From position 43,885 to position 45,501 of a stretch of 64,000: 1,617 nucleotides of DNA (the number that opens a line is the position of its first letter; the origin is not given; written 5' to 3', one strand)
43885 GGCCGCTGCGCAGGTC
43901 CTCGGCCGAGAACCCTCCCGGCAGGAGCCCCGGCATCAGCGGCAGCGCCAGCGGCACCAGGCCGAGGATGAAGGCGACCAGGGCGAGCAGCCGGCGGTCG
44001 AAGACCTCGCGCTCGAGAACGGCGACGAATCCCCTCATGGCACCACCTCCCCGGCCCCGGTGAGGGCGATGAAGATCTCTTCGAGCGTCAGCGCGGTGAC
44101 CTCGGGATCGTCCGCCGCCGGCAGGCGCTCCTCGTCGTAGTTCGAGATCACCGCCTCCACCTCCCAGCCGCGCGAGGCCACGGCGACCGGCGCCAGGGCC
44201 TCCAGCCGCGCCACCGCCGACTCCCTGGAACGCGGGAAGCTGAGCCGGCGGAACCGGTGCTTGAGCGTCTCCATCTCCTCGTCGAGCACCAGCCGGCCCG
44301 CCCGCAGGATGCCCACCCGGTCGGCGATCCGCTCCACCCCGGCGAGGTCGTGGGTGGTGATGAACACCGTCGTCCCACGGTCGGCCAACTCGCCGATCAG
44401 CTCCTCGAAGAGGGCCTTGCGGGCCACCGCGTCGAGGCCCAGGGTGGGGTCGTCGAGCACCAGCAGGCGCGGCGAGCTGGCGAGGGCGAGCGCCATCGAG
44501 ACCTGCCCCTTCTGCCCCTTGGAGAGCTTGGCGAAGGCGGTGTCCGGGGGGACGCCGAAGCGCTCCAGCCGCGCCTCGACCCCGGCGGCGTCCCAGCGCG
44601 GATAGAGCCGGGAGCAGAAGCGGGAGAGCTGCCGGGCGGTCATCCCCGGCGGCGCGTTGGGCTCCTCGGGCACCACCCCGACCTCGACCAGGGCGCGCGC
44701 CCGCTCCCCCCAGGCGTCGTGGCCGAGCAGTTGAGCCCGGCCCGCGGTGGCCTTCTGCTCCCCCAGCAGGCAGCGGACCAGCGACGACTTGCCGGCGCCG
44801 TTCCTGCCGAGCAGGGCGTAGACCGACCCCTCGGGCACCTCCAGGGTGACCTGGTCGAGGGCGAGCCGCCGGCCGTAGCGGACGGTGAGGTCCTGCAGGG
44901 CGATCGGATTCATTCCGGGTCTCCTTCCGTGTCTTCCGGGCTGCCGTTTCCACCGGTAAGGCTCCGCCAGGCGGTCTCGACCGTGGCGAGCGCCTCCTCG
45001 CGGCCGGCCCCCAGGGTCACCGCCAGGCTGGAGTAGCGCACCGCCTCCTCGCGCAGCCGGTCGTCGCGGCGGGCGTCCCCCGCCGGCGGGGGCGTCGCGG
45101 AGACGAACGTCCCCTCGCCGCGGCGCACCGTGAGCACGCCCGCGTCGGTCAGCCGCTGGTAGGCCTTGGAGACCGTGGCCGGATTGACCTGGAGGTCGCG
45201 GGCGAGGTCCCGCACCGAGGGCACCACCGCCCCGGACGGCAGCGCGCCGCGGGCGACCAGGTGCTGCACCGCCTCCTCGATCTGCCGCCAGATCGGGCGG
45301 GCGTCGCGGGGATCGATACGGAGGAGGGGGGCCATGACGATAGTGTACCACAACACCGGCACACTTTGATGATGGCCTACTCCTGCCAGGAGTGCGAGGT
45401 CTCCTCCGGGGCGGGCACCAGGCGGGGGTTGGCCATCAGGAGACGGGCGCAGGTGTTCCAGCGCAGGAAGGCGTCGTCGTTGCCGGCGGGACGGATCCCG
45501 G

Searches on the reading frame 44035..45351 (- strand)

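Call 81: search_protein_families(library=pfam, proteins=[window:44035-45351:-], max_evalue=0.001)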
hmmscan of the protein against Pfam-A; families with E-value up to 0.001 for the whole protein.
window:44035-45351:- (438 aa): 4 families
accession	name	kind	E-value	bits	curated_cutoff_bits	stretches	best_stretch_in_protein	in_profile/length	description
PF00005.33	ABC_tran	-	7.2e-25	88.6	25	1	165-303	1-136/137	ABC transporter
PF13304.12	AAA_21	-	7.5e-13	49.6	27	1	242-336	182-300/304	AAA domain, putative AbiEii toxin, Type IV TA system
PF02463.25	SMC_N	-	1.3e-06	28.5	40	1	157-348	7-211/220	RecF/RecN/SMC N terminal domain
PF20703.3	nSTAND1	-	0.00022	21.4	27.1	1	146-199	4-57/379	Novel STAND NTPase 1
